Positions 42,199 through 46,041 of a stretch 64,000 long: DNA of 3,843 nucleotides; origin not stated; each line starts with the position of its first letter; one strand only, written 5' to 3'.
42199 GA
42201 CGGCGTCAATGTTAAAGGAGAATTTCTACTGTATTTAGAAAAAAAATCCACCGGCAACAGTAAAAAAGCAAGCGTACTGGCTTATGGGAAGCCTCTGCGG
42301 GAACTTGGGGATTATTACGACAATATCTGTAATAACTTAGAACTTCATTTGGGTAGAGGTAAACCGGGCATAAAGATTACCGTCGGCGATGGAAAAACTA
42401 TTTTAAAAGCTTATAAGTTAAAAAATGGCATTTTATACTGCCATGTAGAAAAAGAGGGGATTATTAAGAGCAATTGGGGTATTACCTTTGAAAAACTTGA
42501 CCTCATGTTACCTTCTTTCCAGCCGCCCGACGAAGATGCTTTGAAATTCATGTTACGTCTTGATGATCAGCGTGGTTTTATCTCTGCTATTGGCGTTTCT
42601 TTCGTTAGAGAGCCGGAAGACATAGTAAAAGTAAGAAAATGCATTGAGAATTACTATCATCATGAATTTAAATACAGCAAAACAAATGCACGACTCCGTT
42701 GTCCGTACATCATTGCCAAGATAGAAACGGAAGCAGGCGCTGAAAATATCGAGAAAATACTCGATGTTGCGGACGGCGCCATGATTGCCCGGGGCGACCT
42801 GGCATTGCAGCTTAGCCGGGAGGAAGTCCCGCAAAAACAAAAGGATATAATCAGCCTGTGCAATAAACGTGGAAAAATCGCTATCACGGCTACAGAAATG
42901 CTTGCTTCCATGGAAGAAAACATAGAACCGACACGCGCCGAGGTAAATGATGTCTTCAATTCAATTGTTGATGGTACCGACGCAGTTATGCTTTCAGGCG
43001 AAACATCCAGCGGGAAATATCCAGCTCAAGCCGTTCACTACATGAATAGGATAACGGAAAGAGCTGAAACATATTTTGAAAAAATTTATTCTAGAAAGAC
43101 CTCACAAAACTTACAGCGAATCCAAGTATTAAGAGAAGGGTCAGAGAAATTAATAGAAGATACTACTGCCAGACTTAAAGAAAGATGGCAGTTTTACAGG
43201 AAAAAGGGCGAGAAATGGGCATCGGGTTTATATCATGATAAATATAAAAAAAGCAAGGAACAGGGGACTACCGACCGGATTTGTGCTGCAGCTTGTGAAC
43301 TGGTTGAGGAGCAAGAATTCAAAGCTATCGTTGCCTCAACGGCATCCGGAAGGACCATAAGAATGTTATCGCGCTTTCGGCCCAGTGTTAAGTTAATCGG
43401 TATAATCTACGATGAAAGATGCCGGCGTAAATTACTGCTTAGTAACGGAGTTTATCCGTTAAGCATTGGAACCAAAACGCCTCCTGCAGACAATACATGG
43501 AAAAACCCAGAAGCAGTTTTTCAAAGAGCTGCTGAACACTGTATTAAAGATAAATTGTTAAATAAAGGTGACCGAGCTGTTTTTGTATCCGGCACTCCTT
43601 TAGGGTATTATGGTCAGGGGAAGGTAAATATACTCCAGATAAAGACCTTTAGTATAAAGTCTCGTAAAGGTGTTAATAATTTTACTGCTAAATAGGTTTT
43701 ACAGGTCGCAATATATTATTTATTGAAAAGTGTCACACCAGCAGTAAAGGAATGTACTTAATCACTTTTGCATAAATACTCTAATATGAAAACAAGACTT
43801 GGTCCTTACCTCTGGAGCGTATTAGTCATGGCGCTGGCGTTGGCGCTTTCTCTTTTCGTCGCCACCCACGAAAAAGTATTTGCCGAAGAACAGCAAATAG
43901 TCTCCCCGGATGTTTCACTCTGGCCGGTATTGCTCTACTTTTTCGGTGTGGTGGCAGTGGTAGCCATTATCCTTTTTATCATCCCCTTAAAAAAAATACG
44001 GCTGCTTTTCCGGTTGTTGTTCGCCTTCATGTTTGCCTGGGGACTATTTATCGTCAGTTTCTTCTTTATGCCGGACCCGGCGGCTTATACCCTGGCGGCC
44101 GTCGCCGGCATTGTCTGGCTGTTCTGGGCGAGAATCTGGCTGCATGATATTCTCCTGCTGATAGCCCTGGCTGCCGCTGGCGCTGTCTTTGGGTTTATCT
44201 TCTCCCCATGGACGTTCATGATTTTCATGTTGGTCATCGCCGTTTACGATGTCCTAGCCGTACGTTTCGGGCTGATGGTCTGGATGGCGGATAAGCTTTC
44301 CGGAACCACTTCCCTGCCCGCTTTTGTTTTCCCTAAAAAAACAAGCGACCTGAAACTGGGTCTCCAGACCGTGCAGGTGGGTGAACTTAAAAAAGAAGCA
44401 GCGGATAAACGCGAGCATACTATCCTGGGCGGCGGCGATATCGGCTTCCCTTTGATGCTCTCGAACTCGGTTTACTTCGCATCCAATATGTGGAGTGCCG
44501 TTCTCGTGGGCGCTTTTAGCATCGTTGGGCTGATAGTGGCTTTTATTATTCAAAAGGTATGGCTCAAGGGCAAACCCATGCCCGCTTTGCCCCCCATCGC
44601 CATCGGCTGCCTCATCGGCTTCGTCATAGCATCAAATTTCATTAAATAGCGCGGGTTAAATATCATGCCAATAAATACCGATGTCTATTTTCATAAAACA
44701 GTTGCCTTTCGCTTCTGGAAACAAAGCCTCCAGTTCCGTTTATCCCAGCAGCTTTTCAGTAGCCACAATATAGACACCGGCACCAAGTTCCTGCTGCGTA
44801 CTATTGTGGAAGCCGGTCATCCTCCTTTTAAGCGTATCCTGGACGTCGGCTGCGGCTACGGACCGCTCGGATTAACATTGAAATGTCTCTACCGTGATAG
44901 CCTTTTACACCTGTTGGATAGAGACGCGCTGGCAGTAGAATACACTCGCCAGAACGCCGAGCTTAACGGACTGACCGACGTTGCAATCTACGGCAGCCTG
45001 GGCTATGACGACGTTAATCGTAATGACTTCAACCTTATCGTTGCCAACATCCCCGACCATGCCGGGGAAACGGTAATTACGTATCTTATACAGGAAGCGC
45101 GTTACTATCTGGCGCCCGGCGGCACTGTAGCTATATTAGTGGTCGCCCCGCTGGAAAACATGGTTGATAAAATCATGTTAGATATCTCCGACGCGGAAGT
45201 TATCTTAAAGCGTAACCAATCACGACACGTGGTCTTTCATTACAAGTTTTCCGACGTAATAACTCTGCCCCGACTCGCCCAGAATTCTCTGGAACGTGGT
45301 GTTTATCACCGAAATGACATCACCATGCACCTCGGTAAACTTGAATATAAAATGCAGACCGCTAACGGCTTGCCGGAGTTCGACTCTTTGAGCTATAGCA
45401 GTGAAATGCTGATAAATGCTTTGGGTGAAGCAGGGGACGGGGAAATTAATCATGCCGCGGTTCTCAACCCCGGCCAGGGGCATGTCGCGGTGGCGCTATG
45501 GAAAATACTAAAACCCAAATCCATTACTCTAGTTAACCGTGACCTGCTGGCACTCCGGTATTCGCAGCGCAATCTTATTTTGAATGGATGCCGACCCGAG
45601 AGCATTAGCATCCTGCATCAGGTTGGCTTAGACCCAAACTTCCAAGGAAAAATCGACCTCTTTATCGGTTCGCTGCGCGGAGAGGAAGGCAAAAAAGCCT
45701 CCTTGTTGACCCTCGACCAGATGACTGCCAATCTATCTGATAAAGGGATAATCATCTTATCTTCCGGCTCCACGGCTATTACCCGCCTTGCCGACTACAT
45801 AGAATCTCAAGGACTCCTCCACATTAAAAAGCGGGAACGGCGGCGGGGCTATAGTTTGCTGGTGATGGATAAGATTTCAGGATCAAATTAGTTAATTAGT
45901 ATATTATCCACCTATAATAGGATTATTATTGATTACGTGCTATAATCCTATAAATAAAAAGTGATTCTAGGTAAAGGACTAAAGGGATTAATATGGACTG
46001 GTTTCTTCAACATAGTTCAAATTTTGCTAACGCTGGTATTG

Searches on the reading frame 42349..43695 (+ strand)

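Call 50: search_protein_families(library=ncbifam, proteins=[window:42349-43695:+], max_evalue=1e-10)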
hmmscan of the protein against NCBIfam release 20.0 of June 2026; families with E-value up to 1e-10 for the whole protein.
window:42349-43695:+ (448 aa): 7 families
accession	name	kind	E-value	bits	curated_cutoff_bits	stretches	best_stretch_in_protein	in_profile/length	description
TIGR01064.1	pyruv_kin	equivalog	2.7e-87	293.3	306.4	2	6-255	118-350/476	pyruvate kinase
NF004491.0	PRK05826.1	subfamily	8.3e-86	288.3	432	2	5-259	120-358/477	pyruvate kinase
NF004978.0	PRK06354.1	subfamily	1.8e-78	264.5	462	2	7-252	124-354/590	pyruvate kinase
NF004886.0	PRK06247.1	subfamily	2.9e-69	234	623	2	5-242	119-335/476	pyruvate kinase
NF006664.0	PRK09206.1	equivalog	6.3e-65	219.5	686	1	7-265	120-362/470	pyruvate kinase PykF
NF005234.0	PRK06739.1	equivalog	2.3e-44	151.8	564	1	6-242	112-331/352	pyruvate kinase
NF011314.0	PRK14725.1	equivalog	5.6e-25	87.7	642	1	34-249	407-603/614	pyruvate kinase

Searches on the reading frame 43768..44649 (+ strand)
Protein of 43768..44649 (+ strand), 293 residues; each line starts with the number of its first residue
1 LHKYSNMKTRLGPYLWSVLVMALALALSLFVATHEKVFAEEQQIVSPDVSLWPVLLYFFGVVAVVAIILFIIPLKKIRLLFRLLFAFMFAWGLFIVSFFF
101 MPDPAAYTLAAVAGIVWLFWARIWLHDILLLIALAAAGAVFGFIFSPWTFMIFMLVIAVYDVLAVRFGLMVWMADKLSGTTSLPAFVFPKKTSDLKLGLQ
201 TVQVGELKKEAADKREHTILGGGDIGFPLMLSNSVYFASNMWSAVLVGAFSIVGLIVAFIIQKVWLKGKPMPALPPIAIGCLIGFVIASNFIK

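Call 49: search_protein_families(library=ncbifam, proteins=[window:43768-44649:+], max_evalue=1e-10)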
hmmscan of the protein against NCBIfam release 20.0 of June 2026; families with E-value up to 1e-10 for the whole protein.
window:43768-44649:+ (293 aa): 1 family
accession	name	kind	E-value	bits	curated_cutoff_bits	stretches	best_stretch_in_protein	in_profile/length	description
NF041679.1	IMP_arch_presen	equivalog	3.1e-17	63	125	1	20-288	7-279/281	presenilin family intramembrane aspartyl protease PSH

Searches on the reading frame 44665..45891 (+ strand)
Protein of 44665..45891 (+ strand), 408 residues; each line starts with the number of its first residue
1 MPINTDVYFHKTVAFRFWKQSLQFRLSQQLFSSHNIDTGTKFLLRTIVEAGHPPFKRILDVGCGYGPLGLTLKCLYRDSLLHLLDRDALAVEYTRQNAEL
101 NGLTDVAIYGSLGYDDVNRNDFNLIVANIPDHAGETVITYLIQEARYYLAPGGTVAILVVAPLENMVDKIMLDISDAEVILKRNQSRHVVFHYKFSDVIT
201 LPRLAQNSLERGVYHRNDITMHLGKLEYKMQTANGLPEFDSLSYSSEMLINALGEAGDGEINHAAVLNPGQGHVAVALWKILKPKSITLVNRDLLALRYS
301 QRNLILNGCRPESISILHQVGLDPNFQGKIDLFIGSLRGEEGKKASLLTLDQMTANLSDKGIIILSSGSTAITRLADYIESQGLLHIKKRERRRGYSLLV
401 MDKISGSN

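Call 49: search_protein_families(library=ncbifam, proteins=[window:44665-45891:+], max_evalue=1e-10)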
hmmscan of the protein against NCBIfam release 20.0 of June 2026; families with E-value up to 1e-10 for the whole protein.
window:44665-45891:+ (408 aa): 4 families
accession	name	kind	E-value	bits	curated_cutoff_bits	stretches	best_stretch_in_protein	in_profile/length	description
NF007023.0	PRK09489.1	equivalog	4.7e-16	58.9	295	1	29-170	174-316/342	16S rRNA (guanine(1207)-N(2))-methyltransferase RsmC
TIGR03534.1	RF_mod_PrmC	equivalog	2.6e-13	50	199.1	0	43-130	76-165/253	peptide chain release factor N(5)-glutamine methyltransferase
NF011529.0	PRK14968.1-3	equivalog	1.5e-11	44.1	162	0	56-130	36-107/198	putative methyltransferase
TIGR00406.1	prmA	equivalog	2.4e-11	43.6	183.15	0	56-130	161-234/288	50S ribosomal protein L11 methyltransferase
